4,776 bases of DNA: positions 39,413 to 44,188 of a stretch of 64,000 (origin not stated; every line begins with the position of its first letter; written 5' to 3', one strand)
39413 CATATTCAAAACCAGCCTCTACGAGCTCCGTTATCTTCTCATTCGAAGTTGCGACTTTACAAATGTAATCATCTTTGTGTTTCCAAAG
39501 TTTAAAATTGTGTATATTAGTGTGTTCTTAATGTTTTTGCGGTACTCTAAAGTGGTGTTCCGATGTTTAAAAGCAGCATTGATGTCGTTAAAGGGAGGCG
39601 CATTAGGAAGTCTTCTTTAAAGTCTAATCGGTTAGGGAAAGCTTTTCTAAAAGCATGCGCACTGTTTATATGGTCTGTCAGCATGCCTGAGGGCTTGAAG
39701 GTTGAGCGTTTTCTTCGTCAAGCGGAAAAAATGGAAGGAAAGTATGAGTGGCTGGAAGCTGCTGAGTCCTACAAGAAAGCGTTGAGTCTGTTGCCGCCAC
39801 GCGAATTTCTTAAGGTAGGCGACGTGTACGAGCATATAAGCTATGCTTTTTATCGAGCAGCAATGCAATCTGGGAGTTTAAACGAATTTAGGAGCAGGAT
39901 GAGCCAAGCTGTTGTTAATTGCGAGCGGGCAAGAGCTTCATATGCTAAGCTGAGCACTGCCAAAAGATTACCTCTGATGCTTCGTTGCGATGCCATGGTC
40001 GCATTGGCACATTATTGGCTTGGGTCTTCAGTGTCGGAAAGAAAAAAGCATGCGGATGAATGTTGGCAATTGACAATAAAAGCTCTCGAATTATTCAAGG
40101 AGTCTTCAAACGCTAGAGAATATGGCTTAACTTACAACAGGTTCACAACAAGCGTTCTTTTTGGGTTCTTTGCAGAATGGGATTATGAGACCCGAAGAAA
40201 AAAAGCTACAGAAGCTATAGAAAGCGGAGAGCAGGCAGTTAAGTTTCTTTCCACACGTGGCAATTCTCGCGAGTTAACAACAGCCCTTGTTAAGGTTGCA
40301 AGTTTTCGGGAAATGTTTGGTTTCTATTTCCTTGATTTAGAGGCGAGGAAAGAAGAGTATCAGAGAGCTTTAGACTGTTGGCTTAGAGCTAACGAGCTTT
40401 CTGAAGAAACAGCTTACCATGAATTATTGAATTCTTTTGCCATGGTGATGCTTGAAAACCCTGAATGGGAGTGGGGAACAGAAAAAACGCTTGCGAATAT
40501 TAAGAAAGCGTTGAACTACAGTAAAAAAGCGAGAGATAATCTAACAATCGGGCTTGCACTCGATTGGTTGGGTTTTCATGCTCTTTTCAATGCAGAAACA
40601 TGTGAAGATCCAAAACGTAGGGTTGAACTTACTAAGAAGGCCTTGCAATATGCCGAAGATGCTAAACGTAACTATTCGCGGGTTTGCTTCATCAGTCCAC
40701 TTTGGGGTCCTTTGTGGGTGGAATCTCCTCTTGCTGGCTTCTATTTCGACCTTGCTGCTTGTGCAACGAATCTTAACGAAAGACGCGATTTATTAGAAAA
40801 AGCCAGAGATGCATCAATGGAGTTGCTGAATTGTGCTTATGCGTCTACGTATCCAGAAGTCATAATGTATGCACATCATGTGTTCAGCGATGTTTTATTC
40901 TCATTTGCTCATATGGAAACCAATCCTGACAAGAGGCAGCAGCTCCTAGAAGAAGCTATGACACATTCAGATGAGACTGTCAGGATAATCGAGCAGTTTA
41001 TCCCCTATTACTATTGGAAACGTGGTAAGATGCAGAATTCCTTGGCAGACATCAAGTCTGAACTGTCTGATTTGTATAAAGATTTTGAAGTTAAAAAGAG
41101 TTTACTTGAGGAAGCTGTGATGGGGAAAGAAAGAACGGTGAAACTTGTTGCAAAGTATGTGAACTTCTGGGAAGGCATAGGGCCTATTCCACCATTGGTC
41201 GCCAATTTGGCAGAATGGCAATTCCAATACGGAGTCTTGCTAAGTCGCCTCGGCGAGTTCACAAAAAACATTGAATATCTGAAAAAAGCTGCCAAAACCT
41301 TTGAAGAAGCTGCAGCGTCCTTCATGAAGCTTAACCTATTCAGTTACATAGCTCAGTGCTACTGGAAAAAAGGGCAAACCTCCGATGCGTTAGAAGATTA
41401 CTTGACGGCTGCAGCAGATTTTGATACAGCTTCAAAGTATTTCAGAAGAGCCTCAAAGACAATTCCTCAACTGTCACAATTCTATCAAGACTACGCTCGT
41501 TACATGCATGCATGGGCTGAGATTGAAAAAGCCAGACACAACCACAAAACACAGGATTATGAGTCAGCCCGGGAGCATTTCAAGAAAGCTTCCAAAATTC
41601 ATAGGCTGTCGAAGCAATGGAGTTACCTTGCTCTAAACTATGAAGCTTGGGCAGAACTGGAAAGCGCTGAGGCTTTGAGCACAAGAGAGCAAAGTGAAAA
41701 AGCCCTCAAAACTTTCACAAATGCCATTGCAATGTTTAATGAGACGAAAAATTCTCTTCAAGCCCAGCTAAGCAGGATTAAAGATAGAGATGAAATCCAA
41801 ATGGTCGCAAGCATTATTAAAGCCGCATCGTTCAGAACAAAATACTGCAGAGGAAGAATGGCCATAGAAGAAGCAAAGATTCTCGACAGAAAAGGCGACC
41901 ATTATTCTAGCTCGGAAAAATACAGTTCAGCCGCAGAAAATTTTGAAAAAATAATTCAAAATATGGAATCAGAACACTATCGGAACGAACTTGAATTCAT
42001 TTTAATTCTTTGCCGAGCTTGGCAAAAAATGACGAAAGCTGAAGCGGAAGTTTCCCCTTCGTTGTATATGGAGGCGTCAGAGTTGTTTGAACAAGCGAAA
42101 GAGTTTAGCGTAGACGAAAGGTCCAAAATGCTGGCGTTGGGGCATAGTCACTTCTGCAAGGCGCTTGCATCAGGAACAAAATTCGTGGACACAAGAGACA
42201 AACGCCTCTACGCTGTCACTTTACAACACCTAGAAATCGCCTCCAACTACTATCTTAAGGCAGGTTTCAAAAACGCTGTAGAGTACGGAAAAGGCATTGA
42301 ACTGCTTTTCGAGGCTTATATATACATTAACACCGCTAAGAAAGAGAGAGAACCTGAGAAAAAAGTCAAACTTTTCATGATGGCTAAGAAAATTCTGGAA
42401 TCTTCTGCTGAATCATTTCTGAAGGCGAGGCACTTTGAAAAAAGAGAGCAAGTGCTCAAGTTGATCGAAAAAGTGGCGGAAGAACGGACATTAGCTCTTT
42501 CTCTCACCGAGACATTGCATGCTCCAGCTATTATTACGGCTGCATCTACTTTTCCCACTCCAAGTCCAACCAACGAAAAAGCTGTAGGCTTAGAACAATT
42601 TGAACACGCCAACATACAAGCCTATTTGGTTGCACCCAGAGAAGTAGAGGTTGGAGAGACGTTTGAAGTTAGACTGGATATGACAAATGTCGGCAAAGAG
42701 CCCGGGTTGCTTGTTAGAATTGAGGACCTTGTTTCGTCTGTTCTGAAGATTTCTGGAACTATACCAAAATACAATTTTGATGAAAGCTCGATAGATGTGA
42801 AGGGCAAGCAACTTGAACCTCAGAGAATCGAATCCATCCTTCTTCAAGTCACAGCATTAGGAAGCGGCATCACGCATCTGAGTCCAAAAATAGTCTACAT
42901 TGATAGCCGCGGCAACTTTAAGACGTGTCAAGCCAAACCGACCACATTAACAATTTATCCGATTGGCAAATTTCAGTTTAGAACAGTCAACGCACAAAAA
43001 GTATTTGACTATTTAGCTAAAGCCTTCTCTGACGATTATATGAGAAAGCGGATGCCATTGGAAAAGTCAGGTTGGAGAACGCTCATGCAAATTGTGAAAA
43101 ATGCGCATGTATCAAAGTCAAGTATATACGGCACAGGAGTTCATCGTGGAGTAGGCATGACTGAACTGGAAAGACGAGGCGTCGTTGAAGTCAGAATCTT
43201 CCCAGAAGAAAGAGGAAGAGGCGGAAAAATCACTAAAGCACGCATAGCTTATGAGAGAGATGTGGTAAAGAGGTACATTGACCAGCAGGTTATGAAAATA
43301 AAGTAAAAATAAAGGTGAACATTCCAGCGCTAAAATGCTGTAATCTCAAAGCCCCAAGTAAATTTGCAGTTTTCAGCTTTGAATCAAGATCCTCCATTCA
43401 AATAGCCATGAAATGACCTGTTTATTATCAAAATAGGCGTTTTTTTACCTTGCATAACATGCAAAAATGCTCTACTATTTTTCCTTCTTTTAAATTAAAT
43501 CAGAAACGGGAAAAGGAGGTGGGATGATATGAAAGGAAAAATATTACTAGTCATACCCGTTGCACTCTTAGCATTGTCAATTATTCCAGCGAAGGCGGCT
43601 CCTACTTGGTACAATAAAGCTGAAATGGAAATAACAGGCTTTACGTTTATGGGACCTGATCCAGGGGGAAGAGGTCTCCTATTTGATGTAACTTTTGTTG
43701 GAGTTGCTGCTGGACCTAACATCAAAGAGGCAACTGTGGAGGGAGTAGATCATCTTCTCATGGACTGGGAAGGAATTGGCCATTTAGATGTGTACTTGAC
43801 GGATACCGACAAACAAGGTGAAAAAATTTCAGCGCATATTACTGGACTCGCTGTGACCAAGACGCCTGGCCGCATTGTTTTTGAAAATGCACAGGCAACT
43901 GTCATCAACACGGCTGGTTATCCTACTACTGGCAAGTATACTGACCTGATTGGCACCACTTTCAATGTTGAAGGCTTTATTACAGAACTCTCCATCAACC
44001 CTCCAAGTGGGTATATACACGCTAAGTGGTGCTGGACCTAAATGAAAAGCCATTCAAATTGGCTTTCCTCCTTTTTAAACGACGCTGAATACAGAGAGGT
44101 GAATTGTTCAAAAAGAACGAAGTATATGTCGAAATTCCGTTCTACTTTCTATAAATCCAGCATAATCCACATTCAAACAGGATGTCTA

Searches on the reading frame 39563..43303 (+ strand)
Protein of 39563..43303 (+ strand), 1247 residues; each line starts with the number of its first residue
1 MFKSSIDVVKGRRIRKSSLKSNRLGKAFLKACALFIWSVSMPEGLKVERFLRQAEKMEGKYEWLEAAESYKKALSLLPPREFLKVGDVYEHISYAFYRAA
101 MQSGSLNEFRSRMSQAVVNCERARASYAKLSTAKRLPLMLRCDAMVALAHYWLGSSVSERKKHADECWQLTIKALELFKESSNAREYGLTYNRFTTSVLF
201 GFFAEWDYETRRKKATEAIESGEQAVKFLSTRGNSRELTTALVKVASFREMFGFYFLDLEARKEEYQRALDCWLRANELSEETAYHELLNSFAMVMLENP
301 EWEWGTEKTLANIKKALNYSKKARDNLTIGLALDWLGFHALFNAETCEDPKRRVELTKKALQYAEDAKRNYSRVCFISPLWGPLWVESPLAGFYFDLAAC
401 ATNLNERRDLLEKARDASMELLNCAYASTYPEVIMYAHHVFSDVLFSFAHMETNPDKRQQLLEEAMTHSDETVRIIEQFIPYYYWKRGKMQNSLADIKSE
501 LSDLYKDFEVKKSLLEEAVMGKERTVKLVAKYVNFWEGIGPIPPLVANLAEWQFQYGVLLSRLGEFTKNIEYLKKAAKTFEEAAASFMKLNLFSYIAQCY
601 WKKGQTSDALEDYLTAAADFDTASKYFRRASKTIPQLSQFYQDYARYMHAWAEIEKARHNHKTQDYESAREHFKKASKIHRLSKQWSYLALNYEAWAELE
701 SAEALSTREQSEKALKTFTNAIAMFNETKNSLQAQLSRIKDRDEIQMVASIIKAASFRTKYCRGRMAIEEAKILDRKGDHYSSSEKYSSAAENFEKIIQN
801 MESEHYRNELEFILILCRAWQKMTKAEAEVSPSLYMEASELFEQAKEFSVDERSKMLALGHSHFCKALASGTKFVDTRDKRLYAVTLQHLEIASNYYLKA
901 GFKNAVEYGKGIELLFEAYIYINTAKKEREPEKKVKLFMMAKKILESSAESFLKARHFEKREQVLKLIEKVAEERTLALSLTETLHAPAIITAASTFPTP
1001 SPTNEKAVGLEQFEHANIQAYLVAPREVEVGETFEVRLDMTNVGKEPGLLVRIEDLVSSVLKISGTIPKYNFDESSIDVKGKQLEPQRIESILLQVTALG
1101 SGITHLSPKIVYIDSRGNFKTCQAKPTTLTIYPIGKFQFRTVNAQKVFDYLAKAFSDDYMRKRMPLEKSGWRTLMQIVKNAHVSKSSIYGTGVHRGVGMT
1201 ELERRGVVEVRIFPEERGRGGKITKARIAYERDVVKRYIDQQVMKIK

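Call 3: search_protein_families(library=pfam, proteins=[window:39563-43303:+], max_evalue=1)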
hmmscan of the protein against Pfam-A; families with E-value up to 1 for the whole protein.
window:39563-43303:+ (1247 aa): 8 families
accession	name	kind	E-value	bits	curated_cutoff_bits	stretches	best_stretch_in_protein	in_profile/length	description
PF07719.23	TPR_2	-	1e-05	25.7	27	1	593-617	4-28/34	Tetratricopeptide repeat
PF00515.34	TPR_1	-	4e-05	23.7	27.8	1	593-616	4-27/34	Tetratricopeptide repeat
PF13424.12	TPR_12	-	0.01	16.5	30.1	2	551-616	4-71/77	Tetratricopeptide repeat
PF04212.24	MIT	-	0.032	14.8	30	0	768-809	8-49/66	MIT (microtubule interacting and transport) domain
PF13414.12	TPR_11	-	0.044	13.9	26.8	0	65-76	12-23/42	TPR repeat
PF17793.6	AHD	-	0.059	13.8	27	1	731-755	7-31/61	ANC1 homology domain (AHD)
PF14938.12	SNAP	-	0.07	13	25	1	563-623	120-181/282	Soluble NSF attachment protein, SNAP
PF14559.12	TPR_19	-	0.24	12.2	25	0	616-686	3-61/68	Tetratricopeptide repeat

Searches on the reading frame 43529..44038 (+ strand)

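Call 3: search_protein_families(library=pfam, proteins=[window:43529-44038:+], max_evalue=1)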
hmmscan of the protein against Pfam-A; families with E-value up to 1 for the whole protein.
window:43529-44038:+ (170 aa): 2 families
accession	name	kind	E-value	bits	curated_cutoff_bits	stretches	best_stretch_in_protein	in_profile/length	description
PF11578.13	DUF3237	-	0.011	15.9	24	1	39-122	17-100/149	Protein of unknown function (DUF3237)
PF07167.19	PhaC_N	-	0.19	11.9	23.7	1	69-128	83-136/173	Poly-beta-hydroxybutyrate polymerase (PhaC) N-terminus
